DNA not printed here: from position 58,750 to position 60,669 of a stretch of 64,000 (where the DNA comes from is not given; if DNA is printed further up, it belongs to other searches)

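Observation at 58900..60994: Cobalamin-type radical SAM enzyme paired with an orphan 106-aa protein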

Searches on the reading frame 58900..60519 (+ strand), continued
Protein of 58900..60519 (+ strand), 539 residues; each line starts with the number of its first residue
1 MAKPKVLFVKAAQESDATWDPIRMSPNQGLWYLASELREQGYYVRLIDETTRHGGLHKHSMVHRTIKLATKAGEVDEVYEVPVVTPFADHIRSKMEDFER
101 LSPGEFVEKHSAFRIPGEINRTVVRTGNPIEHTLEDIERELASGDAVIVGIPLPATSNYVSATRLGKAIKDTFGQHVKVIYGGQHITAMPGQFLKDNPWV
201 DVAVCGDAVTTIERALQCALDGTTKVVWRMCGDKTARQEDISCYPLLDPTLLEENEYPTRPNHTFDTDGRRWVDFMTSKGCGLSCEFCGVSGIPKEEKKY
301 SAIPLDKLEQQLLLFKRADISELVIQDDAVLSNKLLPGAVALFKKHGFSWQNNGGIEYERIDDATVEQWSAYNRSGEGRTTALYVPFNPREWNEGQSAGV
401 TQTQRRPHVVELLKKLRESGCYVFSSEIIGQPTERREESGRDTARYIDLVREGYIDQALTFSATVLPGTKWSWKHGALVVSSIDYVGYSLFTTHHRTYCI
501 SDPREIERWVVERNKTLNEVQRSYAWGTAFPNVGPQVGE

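Call 28: predict_structure(alignment_id=A1)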
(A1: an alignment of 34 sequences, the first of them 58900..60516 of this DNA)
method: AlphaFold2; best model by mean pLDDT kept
length: 539 residues; sequences in the alignment: 34
mean_pLDDT: 92.4   pTM: 0.92
mean pLDDT of the five models: 92.4, 91.8, 91.5, 90.5, 89.7
residues with pLDDT >= 90: 432; 70-90: 84; 50-70: 17; < 50: 6
segments of 3 or more residues with pLDDT < 50: 230-235
pLDDT, mean of each block of 10 residues (from residue 1): 93 97 93 97 97 95 97 94 96 97 98 97 98 97 94 95 98 97 92 96 91 95 85 56 95 94 93 92 73 70 94 98 89 84 97 92 95 94 91 87 95 97 95 88 96 97 91 94 96 96 97 97 94 75
secondary structure, 60 per line:
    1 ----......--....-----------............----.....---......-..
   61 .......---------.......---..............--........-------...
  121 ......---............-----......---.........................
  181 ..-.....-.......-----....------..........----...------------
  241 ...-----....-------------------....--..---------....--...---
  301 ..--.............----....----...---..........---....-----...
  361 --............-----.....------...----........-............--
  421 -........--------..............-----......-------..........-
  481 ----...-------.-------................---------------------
elements in order: E5-10 E13-16 H28-39 E44-48 H52-57 E59-67 E77-83 H87-100 H103-110 E118-126 H130-141 E147-152 H156-176 E177-182 H184-188 H190-196 E202-205 H212-221 E226-228 H249-252 E272-275 H289-292 H305-317 E322-325 H336-345 E349-352 H363-374 E380-384 H398-405 H407-418 E422-429 H438-451 E457-462 H470-478 H503-518

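Call 31: fold_search(model_id=the predicted structure, library=pdb)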
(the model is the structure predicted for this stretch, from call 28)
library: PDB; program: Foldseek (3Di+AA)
matches with E <= 10: 1578; with E <= 0.001: 61
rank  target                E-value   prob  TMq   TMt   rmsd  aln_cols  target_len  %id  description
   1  9ccb                  2.7e-13  1.00  0.50  0.62   8.5       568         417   14  X-ray crystal structure of methyl-coenzyme M reductase glutamine methylase (MgmA) from Methanothermobacter marburgensis  (released 2025-01-01)
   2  6fd2_A                2.9e-13  1.00  0.59  0.69   7.8       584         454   14  Radical SAM 1,2-diol dehydratase AprD4 in complex with its substrate paromamine (released 2018-01-17)
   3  6fd2_B                6.5e-13  1.00  0.59  0.69   7.6       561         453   14  Radical SAM 1,2-diol dehydratase AprD4 in complex with its substrate paromamine (released 2018-01-17)
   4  5ul2                  1.0e-11  1.00  0.48  0.37  14.9       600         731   12  Structure of Apo, SeMet-labeled Cobalamin-dependent S-adenosylmethionine radical enzyme OxsB (released 2017-04-19)
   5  7kdx_A                2.6e-11  1.00  0.47  0.39  11.0       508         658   12  Crystal structure of Streptomyces tokunonesis TokK with hydroxycobalamin, 5'-deoxyadenosine, and methionine (released 2022-01-12)
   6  5ul4                  2.7e-11  1.00  0.49  0.37  14.8       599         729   12  Structure of Cobalamin-dependent S-adenosylmethionine radical enzyme OxsB with aqua-cobalamin and S-adenosylmethionine b (released 2017-04-19)
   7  5ul3                  3.2e-11  1.00  0.48  0.37  14.7       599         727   12  Structure of Cobalamin-dependent S-adenosylmethionine radical enzyme OxsB with aqua-cobalamin bound (released 2017-04-19)
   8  9a6d_A                4.1e-11  1.00  0.46  0.54   6.9       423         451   15  Integrative model of MTAB-YVFG by crosslinking MS and deep learning (released 2024-09-18)
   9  7kdx_B                1.7e-10  1.00  0.50  0.41   9.6       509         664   12  Crystal structure of Streptomyces tokunonesis TokK with hydroxycobalamin, 5'-deoxyadenosine, and methionine (released 2022-01-12)
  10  7mjz                  2.4e-10  1.00  0.49  0.58   9.0       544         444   11  The structure of MiaB with pentasulfide bridge (released 2021-09-15)
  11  6wte_B                2.4e-10  1.00  0.48  0.48  13.3       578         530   12  Structure of radical S-adenosylmethionine methyltransferase, TsrM, from Kitasatospora setae with cobalamin and [4Fe-4S (released 2020-12-23)
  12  9n1b                  2.9e-10  1.00  0.54  0.47   7.6       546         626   11  Crystal structure of CysS from Corallococcus sp. CA054B with 5'-deoxyadenosine, methionine, and pantetheinylated 3-metho (released 2026-01-28)
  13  6wte_A                3.2e-10  1.00  0.50  0.48  11.0       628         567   10  Structure of radical S-adenosylmethionine methyltransferase, TsrM, from Kitasatospora setae with cobalamin and [4Fe-4S (released 2020-12-23)
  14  7kdy_B                3.6e-10  1.00  0.48  0.39  10.8       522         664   13  Crystal structure of Streptomyces tokunonesis TokK with hydroxycobalamin, 5'-deoxyadenosine, methionine, and (2R)-pant (released 2022-01-12)
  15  6wtf_A                5.7e-10  1.00  0.46  0.46  10.1       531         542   12  Structure of radical S-adenosylmethionine methyltransferase, TsrM, from Kitasatospora setae with tryptophan substrate  (released 2020-12-23)
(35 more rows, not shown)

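Call 41: search_protein_families(library=padloc, proteins=[window:58900-60516:+], max_evalue=0.01)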
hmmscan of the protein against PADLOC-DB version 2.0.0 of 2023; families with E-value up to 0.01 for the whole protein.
window:58900-60516:+ (539 aa): 1 family
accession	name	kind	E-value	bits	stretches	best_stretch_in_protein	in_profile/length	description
PDLC04689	PDC-M51A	-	6.1e-08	29.9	1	161-327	85-238/420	-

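Call 58: find_encoding_contigs(protein=P0059, flank=6000, max_places=2)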
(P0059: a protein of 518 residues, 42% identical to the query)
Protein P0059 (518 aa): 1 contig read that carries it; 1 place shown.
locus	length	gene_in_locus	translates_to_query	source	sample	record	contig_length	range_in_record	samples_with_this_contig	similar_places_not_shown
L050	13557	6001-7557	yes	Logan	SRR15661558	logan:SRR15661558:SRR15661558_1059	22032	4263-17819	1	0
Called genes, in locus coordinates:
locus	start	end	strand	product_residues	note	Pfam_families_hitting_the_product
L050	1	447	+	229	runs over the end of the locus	PF14512:TM1586_NiRdase (faint), PF00881:Nitroreductase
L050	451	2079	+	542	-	PF00501:AMP-binding, PF23562:AMP-binding_C_3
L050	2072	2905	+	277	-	-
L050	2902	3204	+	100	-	PF01817:CM_2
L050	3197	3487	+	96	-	-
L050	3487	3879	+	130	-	PF14464:Prok-JAB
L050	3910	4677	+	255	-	PF00899:ThiF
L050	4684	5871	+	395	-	PF00037:Fer4 (faint), PF13187:Fer4_9 (weak), PF13237:Fer4_10 (faint), PF14697:Fer4_21 (weak), PF12838:Fer4_7 (weak), PF04432:FrhB_FdhB_C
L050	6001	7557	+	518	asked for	PF02310:B12-binding, PF04055:Radical_SAM (weak)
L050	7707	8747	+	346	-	PF00579:tRNA-synt_1b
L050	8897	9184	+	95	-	PF04392:ABC_sub_bind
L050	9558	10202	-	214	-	PF00440:TetR_N, PF21597:TetR_C_43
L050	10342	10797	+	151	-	PF12680:SnoaL_2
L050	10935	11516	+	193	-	PF02525:Flavodoxin_2, PF03358:FMN_red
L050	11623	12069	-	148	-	PF12802:MarR_2 (weak), PF13404:HTH_AsnC-type, PF13412:HTH_24, PF01037:AsnC_trans_reg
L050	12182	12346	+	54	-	-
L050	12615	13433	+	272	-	PF20240:DUF6597, PF00165:HTH_AraC (weak), PF12833:HTH_18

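Call 59: find_encoding_contigs(protein=P0079, flank=6000, max_places=2)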
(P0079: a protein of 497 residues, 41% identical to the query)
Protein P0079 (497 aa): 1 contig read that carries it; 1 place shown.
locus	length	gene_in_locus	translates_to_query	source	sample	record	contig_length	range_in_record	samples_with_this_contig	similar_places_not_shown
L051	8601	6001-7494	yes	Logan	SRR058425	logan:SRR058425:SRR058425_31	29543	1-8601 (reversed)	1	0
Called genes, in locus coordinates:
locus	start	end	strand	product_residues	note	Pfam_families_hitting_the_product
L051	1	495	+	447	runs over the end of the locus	PF01547:SBP_bac_1, PF13416:SBP_bac_8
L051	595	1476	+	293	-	PF00528:BPD_transp_1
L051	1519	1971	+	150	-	-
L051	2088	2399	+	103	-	PF00528:BPD_transp_1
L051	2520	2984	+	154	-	-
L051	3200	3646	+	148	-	PF04073:tRNA_edit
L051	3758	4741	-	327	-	PF14501:HATPase_c_5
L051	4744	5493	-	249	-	PF00072:Response_reg, PF04397:LytTR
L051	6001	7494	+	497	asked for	PF02310:B12-binding, PF04055:Radical_SAM (weak)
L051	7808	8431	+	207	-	PF00579:tRNA-synt_1b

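Call 60: find_encoding_contigs(protein=P0081, flank=6000, max_places=2)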
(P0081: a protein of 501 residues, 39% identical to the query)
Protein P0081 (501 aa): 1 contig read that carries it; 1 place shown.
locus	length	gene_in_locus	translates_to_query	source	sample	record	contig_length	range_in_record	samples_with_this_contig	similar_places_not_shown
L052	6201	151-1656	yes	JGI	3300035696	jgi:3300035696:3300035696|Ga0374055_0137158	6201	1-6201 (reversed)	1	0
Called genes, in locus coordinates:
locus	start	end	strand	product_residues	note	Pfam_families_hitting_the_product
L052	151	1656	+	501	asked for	PF02310:B12-binding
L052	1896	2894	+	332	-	PF00579:tRNA-synt_1b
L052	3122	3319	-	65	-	-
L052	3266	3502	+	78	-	-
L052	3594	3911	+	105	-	-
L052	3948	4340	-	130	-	PF19776:DUF6262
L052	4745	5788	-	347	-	PF00589:Phage_integrase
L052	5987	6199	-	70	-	?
